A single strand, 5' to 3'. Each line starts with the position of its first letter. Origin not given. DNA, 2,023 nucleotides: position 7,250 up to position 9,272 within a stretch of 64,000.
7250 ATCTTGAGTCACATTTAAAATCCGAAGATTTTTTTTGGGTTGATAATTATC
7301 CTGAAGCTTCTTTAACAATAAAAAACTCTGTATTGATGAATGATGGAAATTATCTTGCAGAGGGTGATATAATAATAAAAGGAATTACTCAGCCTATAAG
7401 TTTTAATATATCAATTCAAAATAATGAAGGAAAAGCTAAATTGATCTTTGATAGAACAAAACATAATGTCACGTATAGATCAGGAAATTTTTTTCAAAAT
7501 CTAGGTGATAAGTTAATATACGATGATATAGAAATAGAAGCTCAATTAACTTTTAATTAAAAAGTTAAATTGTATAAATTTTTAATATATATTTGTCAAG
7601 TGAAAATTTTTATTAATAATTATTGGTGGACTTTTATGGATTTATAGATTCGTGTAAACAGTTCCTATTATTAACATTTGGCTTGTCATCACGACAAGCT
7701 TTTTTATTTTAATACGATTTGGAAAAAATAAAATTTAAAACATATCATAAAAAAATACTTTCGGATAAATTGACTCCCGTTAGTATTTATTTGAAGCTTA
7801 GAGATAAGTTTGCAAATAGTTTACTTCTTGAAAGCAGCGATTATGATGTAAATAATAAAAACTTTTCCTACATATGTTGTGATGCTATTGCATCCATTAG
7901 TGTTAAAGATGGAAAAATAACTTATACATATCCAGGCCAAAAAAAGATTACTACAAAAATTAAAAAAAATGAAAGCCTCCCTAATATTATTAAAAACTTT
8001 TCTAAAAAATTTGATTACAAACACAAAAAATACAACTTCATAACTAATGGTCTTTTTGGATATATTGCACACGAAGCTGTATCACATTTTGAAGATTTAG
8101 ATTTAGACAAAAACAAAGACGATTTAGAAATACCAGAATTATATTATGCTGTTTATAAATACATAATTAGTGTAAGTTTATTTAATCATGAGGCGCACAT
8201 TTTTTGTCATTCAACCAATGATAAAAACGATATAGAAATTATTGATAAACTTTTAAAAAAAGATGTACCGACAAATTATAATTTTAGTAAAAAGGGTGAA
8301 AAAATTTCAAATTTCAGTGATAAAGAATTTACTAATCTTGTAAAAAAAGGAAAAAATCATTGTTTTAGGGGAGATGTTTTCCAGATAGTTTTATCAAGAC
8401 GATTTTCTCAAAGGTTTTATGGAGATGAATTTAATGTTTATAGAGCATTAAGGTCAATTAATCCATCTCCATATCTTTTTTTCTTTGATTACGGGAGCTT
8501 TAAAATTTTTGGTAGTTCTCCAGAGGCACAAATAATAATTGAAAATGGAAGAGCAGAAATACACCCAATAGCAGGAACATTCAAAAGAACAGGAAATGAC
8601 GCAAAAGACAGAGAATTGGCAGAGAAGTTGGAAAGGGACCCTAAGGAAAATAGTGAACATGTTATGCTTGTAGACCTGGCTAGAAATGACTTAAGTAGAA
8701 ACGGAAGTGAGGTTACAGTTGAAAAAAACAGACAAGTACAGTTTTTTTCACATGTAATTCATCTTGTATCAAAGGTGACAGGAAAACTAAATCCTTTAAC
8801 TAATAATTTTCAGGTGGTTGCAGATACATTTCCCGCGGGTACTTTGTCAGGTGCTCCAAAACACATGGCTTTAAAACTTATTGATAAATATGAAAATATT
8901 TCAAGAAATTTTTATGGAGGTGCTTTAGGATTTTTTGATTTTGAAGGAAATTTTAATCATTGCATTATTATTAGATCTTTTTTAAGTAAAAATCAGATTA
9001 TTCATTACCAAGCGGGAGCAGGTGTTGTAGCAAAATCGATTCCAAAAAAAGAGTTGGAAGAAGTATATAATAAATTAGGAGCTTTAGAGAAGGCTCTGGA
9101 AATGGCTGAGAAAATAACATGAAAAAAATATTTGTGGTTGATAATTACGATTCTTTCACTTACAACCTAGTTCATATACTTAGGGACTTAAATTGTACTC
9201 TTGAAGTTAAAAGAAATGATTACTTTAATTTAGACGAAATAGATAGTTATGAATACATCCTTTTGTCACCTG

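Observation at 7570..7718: Trp-Trp leader ORF plus terminator hairpin immediately upstream of trpEGDCFBA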

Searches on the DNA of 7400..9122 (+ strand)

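Call 3: search_rna_families(source=window, start=7400, end=7900, threshold=evalue, max_evalue=10, show_alignments=5)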
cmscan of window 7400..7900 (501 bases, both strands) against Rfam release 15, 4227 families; matches with E-value up to 10: 9.
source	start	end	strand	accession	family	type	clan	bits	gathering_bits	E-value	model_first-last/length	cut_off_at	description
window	7580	7687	+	RF01692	Bacteroid-trp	Cis-reg; leader;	-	21.1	49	9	1-131/131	no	Bacteroidete tryptophan peptide leader RNA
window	7534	7568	-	RF02396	sau-5949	Gene; sRNA;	-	21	56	0.87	1-59/59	no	Staphylococcus sRNA sau-5949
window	7682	7739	-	RF02153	NBR2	Gene; lncRNA;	-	20.8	40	1.1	1-63/63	no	Neighbour of BRCA1 gene 2 converved region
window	7699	7732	+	RF00364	mir-BART2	Gene; miRNA;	-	20.2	60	0.54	1-62/62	no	mir-BART2 microRNA precursor family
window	7748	7856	-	RF02630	Hrs12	Gene; sRNA;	-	18.1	70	2.4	1-87/87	no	Hfq-regulated sRNA 12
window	7454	7521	-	RF02077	STnc220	Gene; sRNA;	-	16.9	60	4.6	1-79/79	no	Salmonella enterica sRNA STnc220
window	7837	7891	+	RF00150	SNORD42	Gene; snRNA; snoRNA; CD-box;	-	16.8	39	7.9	1-68/68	no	Small nucleolar RNA SNORD42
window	7678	7748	-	RF04027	mir-1422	Gene; miRNA;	-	16.7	60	4.2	1-84/84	no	mir-1422 microRNA precursor family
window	7661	7695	-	RF00289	SNORND104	Gene; snRNA; snoRNA; CD-box;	CL00077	12.8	40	3.9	1-70/70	no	Small nucleolar RNA SNORD104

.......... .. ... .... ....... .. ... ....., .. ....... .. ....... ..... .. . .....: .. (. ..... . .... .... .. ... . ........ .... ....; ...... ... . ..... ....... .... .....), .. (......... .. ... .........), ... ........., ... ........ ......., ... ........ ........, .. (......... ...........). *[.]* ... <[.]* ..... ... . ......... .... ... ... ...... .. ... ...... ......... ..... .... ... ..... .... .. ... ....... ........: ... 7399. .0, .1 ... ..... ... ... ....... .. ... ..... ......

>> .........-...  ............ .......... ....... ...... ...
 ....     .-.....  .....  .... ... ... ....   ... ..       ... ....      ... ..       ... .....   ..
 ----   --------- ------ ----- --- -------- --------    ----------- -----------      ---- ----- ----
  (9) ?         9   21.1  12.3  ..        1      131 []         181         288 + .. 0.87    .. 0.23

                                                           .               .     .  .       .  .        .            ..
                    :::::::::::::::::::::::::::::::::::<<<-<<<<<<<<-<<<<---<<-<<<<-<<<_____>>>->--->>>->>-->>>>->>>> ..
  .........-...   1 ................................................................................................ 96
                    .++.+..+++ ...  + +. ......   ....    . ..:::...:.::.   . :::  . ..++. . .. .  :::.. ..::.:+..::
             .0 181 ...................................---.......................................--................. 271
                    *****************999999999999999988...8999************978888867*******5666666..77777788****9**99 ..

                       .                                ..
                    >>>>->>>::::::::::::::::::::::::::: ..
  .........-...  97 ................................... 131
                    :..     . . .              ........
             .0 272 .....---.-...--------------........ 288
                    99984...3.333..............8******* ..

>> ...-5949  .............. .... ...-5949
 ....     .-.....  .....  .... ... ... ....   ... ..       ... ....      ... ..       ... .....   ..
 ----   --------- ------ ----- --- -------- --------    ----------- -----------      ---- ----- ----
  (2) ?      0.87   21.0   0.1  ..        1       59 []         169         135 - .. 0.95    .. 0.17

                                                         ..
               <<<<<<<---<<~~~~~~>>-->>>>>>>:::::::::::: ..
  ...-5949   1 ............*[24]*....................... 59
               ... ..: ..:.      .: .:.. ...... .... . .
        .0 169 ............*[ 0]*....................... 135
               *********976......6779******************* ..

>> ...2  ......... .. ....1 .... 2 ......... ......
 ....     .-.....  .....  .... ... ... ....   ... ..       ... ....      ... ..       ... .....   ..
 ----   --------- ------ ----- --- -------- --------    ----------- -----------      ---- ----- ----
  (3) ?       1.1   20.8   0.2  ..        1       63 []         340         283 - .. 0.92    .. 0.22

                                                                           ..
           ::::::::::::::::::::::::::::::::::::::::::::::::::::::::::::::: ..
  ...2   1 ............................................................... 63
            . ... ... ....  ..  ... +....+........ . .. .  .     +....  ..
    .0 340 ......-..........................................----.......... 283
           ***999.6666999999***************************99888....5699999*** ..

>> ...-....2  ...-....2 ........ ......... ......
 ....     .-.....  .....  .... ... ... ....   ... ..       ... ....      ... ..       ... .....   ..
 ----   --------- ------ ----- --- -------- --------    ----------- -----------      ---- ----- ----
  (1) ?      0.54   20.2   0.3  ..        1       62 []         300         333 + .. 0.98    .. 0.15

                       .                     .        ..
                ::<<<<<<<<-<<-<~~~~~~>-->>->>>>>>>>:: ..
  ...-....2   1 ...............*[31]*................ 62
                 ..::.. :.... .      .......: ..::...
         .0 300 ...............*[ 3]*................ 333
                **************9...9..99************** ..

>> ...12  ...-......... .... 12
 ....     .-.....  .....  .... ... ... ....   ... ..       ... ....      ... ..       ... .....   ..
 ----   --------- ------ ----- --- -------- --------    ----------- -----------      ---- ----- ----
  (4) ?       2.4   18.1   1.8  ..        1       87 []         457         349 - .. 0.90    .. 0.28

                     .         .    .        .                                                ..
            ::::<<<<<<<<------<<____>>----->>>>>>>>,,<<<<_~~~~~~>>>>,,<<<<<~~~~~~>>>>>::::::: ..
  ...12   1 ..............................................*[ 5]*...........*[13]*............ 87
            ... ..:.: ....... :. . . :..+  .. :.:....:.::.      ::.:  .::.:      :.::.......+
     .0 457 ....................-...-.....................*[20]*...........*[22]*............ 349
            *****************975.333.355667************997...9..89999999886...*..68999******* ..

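Call 13: search_rna_families(sources=[L001, L002, L003, L004, L006, L012, L016, L020, L023, L027, L031, L033, L040, L047, L055, L060, L067, L074, L075, L079], threshold=gathering)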
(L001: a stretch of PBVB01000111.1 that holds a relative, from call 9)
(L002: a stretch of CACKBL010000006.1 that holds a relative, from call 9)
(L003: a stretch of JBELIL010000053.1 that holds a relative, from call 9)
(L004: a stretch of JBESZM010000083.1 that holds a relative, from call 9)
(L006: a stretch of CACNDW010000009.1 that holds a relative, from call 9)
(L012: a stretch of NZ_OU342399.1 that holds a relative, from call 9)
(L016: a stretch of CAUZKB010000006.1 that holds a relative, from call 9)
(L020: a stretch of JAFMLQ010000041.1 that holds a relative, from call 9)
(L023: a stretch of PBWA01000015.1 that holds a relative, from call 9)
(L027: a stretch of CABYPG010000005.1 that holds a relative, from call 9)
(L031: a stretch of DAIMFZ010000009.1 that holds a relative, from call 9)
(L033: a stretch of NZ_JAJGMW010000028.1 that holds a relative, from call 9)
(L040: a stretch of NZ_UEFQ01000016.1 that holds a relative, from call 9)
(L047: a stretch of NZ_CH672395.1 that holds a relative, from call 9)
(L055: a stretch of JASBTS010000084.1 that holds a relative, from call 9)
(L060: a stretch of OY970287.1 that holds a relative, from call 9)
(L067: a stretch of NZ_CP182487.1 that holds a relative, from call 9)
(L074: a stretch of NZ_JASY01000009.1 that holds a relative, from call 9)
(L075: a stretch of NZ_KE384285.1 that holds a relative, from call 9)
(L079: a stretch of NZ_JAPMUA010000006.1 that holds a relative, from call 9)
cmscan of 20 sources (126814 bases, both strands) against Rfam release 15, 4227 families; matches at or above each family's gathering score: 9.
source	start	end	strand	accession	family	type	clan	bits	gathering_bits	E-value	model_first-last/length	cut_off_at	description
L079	2250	2370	+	RF01692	Bacteroid-trp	Cis-reg; leader;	-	77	49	1.2e-07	1-131/131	no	Bacteroidete tryptophan peptide leader RNA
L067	2283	2407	+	RF01692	Bacteroid-trp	Cis-reg; leader;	-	66.5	49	9.9e-06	1-131/131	no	Bacteroidete tryptophan peptide leader RNA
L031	1208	1326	+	RF01692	Bacteroid-trp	Cis-reg; leader;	-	65.8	49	1.4e-05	1-131/131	no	Bacteroidete tryptophan peptide leader RNA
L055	2352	2464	+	RF01692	Bacteroid-trp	Cis-reg; leader;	-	64.2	49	2.6e-05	1-131/131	no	Bacteroidete tryptophan peptide leader RNA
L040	2335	2453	+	RF01692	Bacteroid-trp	Cis-reg; leader;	-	61.2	49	9.5e-05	1-131/131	no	Bacteroidete tryptophan peptide leader RNA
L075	2306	2424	+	RF01692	Bacteroid-trp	Cis-reg; leader;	-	61.1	49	9.8e-05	1-131/131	no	Bacteroidete tryptophan peptide leader RNA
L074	2266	2390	+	RF01692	Bacteroid-trp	Cis-reg; leader;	-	60.8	49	0.00011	1-131/131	no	Bacteroidete tryptophan peptide leader RNA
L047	2341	2458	+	RF01692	Bacteroid-trp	Cis-reg; leader;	-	56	49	0.00085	1-131/131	no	Bacteroidete tryptophan peptide leader RNA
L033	2304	2420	+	RF01692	Bacteroid-trp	Cis-reg; leader;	-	52.2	49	0.0043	1-131/131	no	Bacteroidete tryptophan peptide leader RNA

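Call 31: build_rna_model(alignment_id=A2)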
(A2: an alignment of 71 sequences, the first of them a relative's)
Model R1 built from alignment A2 (71 sequences, 152 columns); structure: RNAalifold consensus.
model positions 125; base pairs 10; branch points 0; effective number of sequences 4.22; information 0.59 bits per position. Calibrated on 0.2 Mb of random sequence (short: E-values are rough).
structure used (alignment columns):
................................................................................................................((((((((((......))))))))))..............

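Call 32: search_with_rna_model(model_id=R1, source=window, max_evalue=10, show_alignments=2)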
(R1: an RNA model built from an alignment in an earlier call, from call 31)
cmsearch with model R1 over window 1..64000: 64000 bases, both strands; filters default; matches with E-value up to 10: 21.
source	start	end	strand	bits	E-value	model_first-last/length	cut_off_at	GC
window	7596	7710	+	56.8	2.3e-11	1-125/125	no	0.26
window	9400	9513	-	24.8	0.00093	1-125/125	no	0.26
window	19137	19244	-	16.3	0.1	1-125/125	no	0.3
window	61220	61322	+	16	0.12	1-125/125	no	0.28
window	32723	32821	+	15.6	0.15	1-125/125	no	0.26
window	19417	19449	-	13.2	0.56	1-125/125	no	0.15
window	3234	3336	-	13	0.63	1-125/125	no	0.33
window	11294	11345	+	13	0.64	1-125/125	no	0.23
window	40730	40823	+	12.9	0.64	1-125/125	no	0.24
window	24805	24915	+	12.7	0.73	1-125/125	no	0.32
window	49591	49699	+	11.5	1.4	1-125/125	no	0.29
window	7681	7699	-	10.8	2.1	94-112/125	no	0.53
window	17676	17782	+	10.5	2.5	1-125/125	no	0.26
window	48794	48826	-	10.4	2.6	1-125/125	no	0.15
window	19962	20017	+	10.1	3.1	1-125/125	no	0.3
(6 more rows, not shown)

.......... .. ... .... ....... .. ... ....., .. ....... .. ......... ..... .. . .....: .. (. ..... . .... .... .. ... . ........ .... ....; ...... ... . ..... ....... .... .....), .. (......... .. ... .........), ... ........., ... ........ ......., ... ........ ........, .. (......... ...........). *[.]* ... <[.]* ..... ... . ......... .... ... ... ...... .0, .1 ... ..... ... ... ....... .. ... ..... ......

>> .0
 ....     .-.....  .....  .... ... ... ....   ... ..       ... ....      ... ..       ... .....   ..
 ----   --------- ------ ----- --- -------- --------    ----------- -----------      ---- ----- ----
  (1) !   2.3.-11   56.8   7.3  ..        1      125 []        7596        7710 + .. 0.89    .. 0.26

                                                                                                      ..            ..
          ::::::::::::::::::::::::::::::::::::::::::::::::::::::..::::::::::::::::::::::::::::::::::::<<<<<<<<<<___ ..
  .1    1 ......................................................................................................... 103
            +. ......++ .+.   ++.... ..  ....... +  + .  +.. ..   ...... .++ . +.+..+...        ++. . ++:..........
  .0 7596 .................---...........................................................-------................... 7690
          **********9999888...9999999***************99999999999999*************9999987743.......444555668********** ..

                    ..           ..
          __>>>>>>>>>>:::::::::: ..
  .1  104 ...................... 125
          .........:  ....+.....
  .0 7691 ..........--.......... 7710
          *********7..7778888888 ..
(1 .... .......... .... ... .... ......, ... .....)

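Call 49: search_rna_families(sources=[L004, L006, L012, L016, L020, L023, L027, L032, L060, L022], threshold=evalue, max_evalue=10)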
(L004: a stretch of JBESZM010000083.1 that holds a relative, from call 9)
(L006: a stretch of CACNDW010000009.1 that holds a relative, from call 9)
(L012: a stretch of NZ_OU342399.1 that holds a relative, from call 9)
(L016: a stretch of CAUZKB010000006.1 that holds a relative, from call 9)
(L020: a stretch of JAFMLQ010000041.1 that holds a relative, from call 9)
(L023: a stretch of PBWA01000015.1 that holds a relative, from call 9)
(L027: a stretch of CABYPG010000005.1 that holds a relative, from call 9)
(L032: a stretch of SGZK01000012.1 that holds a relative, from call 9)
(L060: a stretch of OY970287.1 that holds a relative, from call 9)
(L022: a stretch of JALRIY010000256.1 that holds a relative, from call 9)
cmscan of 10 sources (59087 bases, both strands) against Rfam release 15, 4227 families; matches with E-value up to 10: 16.
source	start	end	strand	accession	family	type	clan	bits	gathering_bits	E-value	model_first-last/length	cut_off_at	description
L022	1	108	+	RF01692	Bacteroid-trp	Cis-reg; leader;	-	61.4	49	4e-05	12-131/131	5'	Bacteroidete tryptophan peptide leader RNA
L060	2339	2455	+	RF01692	Bacteroid-trp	Cis-reg; leader;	-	47.2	49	0.017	1-131/131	no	Bacteroidete tryptophan peptide leader RNA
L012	2361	2469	+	RF01692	Bacteroid-trp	Cis-reg; leader;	-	46.3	49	0.025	1-131/131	no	Bacteroidete tryptophan peptide leader RNA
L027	2353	2467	+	RF01692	Bacteroid-trp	Cis-reg; leader;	-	40.9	49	0.23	1-131/131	no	Bacteroidete tryptophan peptide leader RNA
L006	2357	2464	+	RF01692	Bacteroid-trp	Cis-reg; leader;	-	37.7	49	0.93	1-131/131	no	Bacteroidete tryptophan peptide leader RNA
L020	2355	2468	+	RF01692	Bacteroid-trp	Cis-reg; leader;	-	34.1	49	4.3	1-131/131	no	Bacteroidete tryptophan peptide leader RNA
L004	2264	2368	+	RF01692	Bacteroid-trp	Cis-reg; leader;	-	32.4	49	8.8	1-131/131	no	Bacteroidete tryptophan peptide leader RNA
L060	5559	5682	+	RF02526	SSRC34_1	Gene; sRNA;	-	30.8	64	2.1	1-128/128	no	Streptococcus sRNA SSRC34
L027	2885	2952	+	RF01088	TLS-PK5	Cis-reg;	-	26.6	70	1.4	1-68/68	no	Pseudoknot of tRNA-like structure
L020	353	398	-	RF02750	ES003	Gene; sRNA;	-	26.1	37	0.57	1-53/53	no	ES003 sRNA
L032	1515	1603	-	RF03423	mir-962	Gene; miRNA;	-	24.3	70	1.8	1-92/92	no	mir-962 microRNA precursor family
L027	2449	2491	+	RF03664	MIR6288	Gene; miRNA;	-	21.9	74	9.6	1-92/92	no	MIR6288 microRNA precursor family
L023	4592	4654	+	RF00287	SNORD44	Gene; snRNA; snoRNA; CD-box;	CL00060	21.3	40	6.8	1-61/61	no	Small nucleolar RNA SNORD44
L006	5128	5179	+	RF01142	sR19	Gene; snRNA; snoRNA; CD-box;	-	19.5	45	2.5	1-63/63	no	Small nucleolar RNA sR19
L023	1152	1200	+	RF00231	SCARNA13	Gene; snRNA; snoRNA; scaRNA;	-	18.9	49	1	150-197/275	no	Small Cajal body specific RNA 13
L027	3216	3344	-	RF01449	S_pombe_snR100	Gene; snRNA; snoRNA; HACA-box;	-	17.7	80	7.2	1-187/187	no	small nucleolar RNA snR100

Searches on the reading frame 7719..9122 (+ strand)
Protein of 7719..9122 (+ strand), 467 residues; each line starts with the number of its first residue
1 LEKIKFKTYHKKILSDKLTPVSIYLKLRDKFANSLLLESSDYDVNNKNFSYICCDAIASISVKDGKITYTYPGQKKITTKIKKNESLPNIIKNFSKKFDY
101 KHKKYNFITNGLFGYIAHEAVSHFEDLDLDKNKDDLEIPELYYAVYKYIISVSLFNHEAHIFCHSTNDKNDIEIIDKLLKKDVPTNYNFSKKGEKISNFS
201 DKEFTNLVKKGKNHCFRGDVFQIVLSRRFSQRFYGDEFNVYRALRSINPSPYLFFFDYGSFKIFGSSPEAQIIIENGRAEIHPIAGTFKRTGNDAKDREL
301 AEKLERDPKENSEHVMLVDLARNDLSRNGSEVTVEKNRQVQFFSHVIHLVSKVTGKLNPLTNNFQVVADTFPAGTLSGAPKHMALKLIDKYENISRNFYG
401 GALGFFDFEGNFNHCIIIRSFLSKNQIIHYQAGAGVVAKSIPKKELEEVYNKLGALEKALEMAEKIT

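Call 6: search_protein_families(library=pfam, proteins=[window:7719-9122:+])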
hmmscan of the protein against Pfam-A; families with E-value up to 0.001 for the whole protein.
window:7719-9122:+ (467 aa): 2 families
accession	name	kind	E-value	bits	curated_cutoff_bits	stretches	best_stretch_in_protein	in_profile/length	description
PF00425.24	Chorismate_bind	-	1.3e-75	254.8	27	1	201-452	2-257/257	chorismate binding enzyme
PF04715.19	Anth_synt_I_N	-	1.1e-24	87.7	23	1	16-160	1-139/140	Anthranilate synthase component I, N terminal region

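Call 9: find_related_loci(query=window:7719-9122:+, collection=genome_contigs, flank=2500)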
Query window:7719-9122:+ (467 aa) in genome_contigs; peptide patterns used: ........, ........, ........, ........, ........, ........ (x = any residue, [..] = any of these).
600 stretches matched a pattern (row limit reached: there are more); 572 encode a relative of the query (tblastn E <= 1e-3); the best 80 are kept; 80 distinct loci.
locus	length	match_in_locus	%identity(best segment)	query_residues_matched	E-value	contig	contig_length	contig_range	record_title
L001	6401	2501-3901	96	1-467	0e+0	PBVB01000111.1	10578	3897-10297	MAG: Flavobacteriaceae bacterium isolate RS438 59330, whole genome shotgun sequence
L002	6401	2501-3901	96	1-467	0e+0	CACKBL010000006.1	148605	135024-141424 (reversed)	MAG: uncultured Bacteroidetes bacterium isolate AG-453-G16 genome assembly, contig: AG-453-G16_NODE_6, whole genome shot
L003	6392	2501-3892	93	1-464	0e+0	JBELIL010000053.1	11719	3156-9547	MAG: Flavobacteriales bacterium isolate REMEI108_ass_metaspades_bin.106 NODE_6502_length_11719_cov_8.257373, whole genom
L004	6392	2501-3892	68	3-466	0e+0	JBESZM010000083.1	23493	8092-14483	MAG: Flavobacteriaceae bacterium isolate YZ09aB_2.40 k141_870555, whole genome shotgun sequence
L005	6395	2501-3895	68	2-466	0e+0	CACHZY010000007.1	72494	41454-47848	uncultured Bacteroidetes bacterium isolate AG-430-N14 genome assembly, contig: AG-430-N14_NODE_7, whole genome shotgun s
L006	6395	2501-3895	68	2-466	0e+0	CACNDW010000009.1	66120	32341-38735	MAG: uncultured Bacteroidetes bacterium isolate AG-892-M22 genome assembly, contig: AG-892-M22_NODE_9, whole genome shot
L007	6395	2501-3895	69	2-466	0e+0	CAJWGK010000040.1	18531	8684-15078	MAG TPA_asm: uncultured Flavobacteriaceae bacterium isolate ERR315863_bin.92_MetaBAT_v2.12.1_MAG genome assembly, contig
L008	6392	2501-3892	68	3-466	0e+0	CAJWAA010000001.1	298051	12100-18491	MAG TPA_asm: uncultured Flavobacteriaceae bacterium isolate ERR599163_bin.84_MetaBAT_v2.12.1_MAG genome assembly, contig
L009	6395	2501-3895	67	2-466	0e+0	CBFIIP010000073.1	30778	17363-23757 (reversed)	MAG: Flavobacteriaceae bacterium isolate Co_bin_834_orig genome assembly, contig: Co_bin_834_orig_Co_c_000003556881, who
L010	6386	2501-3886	68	3-464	0e+0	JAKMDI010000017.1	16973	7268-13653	MAG: Flavobacteriaceae bacterium isolate MOX_bin16 alldata_k127_775400, whole genome shotgun sequence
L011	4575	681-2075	69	2-466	0e+0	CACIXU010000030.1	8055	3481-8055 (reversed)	uncultured Bacteroidetes bacterium isolate AG-914-G02 genome assembly, contig: AG-914-G02_NODE_30, whole genome shotgun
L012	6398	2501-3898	67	1-466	0e+0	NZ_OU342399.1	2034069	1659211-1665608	Candidatus Arcticimaribacter forsetii isolate ena-SAMPLE-TAB-31-05-2021-14:30:53:025-170 chromosome AHE01FL_assembled_ge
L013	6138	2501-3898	66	1-466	0e+0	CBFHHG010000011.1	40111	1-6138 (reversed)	MAG: Candidatus Arcticimaribacter sp. isolate AGTU_22_bin_10_indper genome assembly, contig: AGTU_22_bin_10_indper_c11,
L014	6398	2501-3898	66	1-466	0e+0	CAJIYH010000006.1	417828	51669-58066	MAG: uncultured Flavobacteriaceae bacterium isolate FRAM18_bin181 genome assembly, contig: FRAM18_bin181-6, whole genome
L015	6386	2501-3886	65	5-466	0e+0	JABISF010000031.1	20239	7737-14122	MAG: Flavobacteriaceae bacterium isolate SI072_bin182 k141_1014608, whole genome shotgun sequence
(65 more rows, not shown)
